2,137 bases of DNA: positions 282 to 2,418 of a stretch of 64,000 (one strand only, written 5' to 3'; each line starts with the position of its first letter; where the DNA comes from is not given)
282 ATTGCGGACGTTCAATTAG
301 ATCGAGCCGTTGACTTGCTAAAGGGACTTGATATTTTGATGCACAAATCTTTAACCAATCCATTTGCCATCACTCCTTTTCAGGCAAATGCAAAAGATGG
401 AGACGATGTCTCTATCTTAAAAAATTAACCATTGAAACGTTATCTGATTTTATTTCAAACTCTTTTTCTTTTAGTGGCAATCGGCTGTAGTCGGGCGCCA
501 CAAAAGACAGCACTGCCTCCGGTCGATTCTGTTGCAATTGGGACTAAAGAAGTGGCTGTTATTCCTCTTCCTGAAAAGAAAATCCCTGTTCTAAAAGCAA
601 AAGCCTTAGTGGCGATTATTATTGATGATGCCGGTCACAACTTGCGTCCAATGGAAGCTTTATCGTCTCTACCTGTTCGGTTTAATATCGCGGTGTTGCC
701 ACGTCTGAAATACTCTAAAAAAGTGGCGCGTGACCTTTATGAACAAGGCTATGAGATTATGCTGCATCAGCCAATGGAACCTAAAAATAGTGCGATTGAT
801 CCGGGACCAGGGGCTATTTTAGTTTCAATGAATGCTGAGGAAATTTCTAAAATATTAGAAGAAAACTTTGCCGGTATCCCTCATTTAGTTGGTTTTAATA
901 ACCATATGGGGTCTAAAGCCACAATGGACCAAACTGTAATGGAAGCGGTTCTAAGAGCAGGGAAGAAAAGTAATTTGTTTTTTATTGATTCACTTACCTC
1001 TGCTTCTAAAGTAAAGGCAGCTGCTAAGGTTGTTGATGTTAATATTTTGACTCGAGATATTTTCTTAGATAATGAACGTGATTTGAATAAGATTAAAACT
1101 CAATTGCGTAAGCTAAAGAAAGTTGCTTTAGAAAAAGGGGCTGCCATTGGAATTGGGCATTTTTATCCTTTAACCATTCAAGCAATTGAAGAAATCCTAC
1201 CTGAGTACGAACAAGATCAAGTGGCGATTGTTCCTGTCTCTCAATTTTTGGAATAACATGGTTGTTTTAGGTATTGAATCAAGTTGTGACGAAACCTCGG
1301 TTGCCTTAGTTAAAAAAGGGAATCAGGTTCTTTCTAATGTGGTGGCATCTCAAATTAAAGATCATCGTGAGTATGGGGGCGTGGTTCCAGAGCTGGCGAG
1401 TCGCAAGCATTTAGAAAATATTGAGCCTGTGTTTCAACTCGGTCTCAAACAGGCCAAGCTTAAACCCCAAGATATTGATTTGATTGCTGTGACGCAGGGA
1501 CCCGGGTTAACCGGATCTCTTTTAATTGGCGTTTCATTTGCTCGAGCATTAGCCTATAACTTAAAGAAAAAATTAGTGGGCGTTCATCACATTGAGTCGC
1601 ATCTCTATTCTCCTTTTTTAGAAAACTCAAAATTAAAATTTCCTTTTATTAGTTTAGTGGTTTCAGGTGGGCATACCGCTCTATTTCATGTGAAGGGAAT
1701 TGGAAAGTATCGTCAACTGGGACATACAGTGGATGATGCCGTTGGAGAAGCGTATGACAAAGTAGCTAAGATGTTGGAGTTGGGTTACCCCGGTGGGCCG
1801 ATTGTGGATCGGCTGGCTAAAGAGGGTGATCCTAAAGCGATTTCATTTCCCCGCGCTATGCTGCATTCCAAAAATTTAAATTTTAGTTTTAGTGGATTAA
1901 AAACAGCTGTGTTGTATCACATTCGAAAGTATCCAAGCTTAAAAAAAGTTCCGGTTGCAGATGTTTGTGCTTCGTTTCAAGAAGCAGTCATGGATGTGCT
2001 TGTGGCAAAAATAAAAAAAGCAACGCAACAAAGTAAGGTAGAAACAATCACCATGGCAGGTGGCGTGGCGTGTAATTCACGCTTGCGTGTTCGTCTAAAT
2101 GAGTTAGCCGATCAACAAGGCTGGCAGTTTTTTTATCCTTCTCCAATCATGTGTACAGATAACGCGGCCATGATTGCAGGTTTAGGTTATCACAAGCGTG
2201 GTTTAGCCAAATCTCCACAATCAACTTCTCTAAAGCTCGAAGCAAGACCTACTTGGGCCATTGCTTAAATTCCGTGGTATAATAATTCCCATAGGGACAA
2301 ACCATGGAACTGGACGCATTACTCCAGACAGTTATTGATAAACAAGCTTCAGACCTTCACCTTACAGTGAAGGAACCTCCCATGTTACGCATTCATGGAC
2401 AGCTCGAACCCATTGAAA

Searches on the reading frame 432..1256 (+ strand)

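Call 52: search_protein_families(library=ncbifam, proteins=[window:432-1256:+], max_evalue=1e-10)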
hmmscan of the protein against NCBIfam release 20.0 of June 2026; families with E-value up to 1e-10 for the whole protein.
window:432-1256:+ (274 aa): 0 families

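Call 69: search_protein_families(library=pfam, proteins=[window:432-1256:+], max_evalue=0.0001)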
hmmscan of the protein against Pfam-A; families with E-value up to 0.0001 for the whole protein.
window:432-1256:+ (274 aa): 1 family
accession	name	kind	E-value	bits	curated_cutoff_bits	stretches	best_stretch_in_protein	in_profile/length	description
PF04748.18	Polysacc_deac_2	-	6.7e-72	241.5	27.5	1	62-272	1-211/212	Divergent polysaccharide deacetylase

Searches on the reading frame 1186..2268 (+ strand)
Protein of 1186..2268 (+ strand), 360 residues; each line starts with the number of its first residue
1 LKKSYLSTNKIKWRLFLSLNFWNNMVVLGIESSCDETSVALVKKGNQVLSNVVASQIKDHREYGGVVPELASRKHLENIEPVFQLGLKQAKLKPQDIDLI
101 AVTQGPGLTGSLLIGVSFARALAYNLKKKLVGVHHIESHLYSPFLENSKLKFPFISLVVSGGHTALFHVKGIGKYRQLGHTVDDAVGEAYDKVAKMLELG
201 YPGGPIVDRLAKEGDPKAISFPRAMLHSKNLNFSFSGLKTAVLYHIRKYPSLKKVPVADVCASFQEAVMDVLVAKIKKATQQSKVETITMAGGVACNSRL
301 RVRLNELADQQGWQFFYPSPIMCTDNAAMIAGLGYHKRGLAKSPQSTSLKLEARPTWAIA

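Call 52: search_protein_families(library=ncbifam, proteins=[window:1186-2268:+], max_evalue=1e-10)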
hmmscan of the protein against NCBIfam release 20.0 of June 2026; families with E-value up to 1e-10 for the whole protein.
window:1186-2268:+ (360 aa): 5 families
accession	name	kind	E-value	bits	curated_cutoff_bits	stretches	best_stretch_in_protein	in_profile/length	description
TIGR03723.1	T6A_TsaD_YgjD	equivalog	6.6e-135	449.3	296.1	1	27-337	1-312/314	tRNA (adenosine(37)-N6)-threonylcarbamoyltransferase complex transferase subunit TsaD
TIGR00329.1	gcp_kae1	subfamily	4.1e-113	377.7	207.8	1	28-331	1-305/305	tRNA (adenosine(37)-N6)-threonylcarbamoyltransferase complex transferase subunit TsaD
TIGR03722.2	arch_KAE1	equivalog_domain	9.2e-65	218.9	375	1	27-341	1-302/323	KEOPS complex N(6)-L-threonylcarbamoyladenine synthase Kae1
NF007174.0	PRK09605.1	equivalog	2.2e-61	207.9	447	1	25-336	1-297/535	bifunctional N(6)-L-threonylcarbamoyladenine synthase/serine/threonine protein kinase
TIGR03725.1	T6A_YeaZ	equivalog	6.6e-15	55.6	69.3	1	27-137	1-95/212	tRNA (adenosine(37)-N6)-threonylcarbamoyltransferase complex dimerization subunit type 1 TsaB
